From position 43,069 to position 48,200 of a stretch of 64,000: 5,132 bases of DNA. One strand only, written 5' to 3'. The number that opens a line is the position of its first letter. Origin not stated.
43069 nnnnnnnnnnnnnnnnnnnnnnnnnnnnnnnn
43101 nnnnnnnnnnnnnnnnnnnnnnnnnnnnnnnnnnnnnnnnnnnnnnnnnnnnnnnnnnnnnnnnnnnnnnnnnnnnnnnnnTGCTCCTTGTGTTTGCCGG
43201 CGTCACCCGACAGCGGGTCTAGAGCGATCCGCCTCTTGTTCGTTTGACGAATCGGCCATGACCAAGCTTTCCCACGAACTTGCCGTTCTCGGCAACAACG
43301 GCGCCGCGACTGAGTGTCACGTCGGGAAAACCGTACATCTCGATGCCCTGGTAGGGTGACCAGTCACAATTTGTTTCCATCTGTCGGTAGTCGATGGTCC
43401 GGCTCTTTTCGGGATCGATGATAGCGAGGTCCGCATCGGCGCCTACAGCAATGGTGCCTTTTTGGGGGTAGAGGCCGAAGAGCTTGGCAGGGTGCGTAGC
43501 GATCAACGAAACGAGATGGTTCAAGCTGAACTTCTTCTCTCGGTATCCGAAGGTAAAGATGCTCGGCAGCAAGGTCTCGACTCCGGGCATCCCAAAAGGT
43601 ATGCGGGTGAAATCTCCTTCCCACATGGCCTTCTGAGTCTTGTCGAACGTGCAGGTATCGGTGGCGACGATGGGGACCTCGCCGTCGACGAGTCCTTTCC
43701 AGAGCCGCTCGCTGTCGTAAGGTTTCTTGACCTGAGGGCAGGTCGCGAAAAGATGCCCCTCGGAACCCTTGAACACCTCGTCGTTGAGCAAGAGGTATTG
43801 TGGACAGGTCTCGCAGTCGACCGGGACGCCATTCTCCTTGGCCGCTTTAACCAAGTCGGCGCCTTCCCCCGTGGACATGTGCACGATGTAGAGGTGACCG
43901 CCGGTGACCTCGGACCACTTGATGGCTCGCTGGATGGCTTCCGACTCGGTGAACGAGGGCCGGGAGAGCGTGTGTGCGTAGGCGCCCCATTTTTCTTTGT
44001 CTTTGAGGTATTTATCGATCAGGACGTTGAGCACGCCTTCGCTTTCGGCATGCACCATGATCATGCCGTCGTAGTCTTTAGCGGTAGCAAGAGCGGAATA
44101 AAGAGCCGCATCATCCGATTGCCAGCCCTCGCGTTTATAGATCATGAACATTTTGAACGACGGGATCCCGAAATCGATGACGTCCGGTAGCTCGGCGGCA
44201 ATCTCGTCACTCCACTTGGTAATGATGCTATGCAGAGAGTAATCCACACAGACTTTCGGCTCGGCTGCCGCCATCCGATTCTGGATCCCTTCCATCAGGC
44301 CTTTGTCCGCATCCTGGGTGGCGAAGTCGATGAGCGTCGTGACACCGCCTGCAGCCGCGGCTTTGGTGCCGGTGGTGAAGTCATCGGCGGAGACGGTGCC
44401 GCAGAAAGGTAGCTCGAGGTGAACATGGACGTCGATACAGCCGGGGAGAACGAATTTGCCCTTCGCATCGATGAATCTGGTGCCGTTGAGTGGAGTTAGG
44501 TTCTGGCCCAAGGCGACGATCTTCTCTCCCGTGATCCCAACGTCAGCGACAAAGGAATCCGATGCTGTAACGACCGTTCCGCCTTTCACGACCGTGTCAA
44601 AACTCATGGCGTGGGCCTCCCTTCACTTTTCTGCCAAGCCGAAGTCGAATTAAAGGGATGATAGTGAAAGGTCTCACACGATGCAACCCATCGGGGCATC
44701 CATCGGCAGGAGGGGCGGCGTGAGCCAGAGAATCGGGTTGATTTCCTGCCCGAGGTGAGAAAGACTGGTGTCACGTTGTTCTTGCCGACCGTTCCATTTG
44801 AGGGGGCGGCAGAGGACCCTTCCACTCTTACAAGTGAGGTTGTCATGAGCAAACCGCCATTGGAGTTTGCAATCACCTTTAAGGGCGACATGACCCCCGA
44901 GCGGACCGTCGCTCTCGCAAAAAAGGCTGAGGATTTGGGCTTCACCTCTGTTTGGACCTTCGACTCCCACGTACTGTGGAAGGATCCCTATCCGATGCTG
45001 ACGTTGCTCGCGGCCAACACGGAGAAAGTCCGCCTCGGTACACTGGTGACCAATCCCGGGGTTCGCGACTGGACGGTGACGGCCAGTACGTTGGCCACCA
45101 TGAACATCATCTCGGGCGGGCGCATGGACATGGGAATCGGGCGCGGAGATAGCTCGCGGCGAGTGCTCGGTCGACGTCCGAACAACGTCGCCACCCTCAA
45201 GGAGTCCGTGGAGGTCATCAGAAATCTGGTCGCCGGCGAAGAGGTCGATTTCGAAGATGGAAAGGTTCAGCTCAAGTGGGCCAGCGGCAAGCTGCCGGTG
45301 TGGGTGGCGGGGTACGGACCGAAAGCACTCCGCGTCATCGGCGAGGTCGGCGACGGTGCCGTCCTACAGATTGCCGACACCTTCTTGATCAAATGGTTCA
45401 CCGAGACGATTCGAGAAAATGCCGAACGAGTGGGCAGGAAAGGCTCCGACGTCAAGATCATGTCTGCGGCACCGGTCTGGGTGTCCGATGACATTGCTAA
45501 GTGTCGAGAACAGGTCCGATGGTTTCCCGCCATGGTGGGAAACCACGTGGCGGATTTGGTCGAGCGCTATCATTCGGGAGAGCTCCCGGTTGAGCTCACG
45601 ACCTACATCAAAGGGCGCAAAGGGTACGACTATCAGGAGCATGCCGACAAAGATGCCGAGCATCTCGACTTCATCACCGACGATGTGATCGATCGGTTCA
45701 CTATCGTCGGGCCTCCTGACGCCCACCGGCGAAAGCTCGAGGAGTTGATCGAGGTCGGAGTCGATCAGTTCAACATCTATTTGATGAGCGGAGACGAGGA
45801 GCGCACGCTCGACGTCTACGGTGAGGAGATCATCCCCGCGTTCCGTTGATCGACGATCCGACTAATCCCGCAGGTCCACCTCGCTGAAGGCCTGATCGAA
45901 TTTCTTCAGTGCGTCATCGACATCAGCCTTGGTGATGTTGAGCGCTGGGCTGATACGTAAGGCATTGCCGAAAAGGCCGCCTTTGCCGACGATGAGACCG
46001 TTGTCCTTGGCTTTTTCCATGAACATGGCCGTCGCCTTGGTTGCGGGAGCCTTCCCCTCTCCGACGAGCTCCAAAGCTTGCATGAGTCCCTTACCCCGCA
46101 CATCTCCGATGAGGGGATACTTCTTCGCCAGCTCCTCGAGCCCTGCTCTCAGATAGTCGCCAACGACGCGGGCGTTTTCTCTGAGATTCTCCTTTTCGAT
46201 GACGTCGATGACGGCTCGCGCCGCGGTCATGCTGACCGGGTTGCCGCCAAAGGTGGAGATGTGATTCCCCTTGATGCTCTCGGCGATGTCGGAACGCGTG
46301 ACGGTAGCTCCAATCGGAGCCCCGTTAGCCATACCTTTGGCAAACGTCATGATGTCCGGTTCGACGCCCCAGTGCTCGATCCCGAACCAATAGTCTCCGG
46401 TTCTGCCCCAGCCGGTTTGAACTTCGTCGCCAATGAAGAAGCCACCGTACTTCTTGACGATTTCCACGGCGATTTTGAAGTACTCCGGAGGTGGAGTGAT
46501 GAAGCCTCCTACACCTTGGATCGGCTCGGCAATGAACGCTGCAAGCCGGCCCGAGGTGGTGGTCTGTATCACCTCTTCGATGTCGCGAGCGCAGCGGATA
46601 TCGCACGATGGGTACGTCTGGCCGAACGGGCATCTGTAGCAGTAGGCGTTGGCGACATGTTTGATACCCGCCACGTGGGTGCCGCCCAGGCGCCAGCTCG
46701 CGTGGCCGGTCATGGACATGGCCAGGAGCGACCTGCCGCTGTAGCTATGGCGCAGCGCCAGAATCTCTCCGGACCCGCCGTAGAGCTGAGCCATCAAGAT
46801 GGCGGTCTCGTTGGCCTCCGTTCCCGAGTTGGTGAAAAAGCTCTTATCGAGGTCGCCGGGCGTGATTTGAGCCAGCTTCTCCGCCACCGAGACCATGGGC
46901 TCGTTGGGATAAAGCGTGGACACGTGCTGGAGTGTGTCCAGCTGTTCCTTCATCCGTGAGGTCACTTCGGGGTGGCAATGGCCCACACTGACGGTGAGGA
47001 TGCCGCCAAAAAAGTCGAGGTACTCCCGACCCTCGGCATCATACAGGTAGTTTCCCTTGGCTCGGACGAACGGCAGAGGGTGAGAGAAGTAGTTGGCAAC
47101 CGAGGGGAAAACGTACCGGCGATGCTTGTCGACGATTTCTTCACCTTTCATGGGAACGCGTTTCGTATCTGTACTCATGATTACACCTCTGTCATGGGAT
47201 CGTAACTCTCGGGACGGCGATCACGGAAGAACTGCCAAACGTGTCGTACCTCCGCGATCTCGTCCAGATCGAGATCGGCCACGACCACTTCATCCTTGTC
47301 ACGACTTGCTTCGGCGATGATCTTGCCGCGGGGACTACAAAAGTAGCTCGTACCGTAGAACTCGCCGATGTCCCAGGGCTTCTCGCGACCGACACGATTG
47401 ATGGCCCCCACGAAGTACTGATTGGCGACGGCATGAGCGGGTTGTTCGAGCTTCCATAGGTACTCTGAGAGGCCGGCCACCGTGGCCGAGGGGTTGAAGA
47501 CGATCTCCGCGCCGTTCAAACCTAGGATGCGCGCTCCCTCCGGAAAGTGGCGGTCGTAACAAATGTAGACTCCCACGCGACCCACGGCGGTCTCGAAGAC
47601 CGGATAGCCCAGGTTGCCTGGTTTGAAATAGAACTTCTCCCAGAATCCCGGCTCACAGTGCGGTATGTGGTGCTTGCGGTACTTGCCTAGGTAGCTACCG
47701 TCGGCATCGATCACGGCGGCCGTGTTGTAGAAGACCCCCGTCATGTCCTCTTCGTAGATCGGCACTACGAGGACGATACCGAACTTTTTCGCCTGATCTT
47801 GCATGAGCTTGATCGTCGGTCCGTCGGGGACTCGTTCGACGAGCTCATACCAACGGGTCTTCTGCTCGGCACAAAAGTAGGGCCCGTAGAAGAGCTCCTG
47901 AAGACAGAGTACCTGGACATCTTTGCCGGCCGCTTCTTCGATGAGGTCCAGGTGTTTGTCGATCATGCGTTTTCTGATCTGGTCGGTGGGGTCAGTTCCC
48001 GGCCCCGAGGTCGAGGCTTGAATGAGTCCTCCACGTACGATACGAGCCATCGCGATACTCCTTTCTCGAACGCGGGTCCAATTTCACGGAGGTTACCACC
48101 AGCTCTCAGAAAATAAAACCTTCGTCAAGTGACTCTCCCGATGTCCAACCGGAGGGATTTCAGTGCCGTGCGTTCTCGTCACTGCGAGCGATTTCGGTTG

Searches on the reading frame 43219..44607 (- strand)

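Call 28: search_protein_families(library=pfam, proteins=[window:43219-44607:-], max_evalue=0.00001)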
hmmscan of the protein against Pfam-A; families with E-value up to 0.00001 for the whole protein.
window:43219-44607:- (462 aa): 2 families
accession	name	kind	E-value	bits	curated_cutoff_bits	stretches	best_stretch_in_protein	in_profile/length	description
PF01979.26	Amidohydro_1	-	1.2e-24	87.6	25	1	52-404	1-321/345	Amidohydrolase family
PF07969.17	Amidohydro_3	-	3.1e-17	63.6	29.7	1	356-400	403-447/472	Amidohydrolase family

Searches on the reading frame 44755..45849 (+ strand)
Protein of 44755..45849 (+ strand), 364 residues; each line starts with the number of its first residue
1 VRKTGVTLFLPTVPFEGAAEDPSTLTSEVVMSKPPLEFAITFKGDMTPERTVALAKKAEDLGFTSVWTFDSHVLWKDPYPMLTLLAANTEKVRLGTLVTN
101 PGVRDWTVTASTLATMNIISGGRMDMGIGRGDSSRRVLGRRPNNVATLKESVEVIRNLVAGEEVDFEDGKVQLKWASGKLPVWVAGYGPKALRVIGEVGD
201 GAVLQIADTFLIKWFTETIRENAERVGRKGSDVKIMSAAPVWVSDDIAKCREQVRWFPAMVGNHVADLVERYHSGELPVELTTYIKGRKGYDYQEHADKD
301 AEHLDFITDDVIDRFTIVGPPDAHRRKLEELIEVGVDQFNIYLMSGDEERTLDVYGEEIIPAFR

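Call 29: search_protein_families(library=pfam, proteins=[window:44755-45849:+], max_evalue=0.00001)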
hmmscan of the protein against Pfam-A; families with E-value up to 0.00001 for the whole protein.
window:44755-45849:+ (364 aa): 1 family
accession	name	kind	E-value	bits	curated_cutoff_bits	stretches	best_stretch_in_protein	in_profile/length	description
PF00296.26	Bac_luciferase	-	3.9e-62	210.9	27.9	1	46-338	20-314/314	Luciferase-like monooxygenase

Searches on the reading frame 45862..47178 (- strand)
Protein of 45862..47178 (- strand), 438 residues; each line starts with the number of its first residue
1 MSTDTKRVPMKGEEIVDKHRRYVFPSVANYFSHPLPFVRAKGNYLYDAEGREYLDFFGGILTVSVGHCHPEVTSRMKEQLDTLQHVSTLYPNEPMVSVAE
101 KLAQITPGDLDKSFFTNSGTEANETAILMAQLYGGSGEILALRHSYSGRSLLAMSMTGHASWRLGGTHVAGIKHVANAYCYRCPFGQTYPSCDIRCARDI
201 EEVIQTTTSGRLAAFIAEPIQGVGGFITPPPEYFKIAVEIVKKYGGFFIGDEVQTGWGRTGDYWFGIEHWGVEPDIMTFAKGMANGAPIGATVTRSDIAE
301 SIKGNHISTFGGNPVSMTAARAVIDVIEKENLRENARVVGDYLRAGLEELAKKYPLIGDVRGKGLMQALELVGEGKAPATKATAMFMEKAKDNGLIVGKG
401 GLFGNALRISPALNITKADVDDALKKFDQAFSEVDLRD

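Call 29: search_protein_families(library=pfam, proteins=[window:45862-47178:-], max_evalue=0.00001)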
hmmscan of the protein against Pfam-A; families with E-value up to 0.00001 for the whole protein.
window:45862-47178:- (438 aa): 1 family
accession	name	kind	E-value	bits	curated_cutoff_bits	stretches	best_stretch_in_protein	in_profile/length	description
PF00202.27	Aminotran_3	-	9e-109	364.3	30.5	1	34-430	10-402/403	Aminotransferase class-III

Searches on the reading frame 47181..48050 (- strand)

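Call 29: search_protein_families(library=pfam, proteins=[window:47181-48050:-], max_evalue=0.00001)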
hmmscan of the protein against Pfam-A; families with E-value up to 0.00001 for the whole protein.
window:47181-48050:- (289 aa): 1 family
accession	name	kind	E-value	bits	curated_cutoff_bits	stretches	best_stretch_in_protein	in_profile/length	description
PF00795.27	CN_hydrolase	-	2e-64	217.9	23.2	1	27-269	15-255/256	Carbon-nitrogen hydrolase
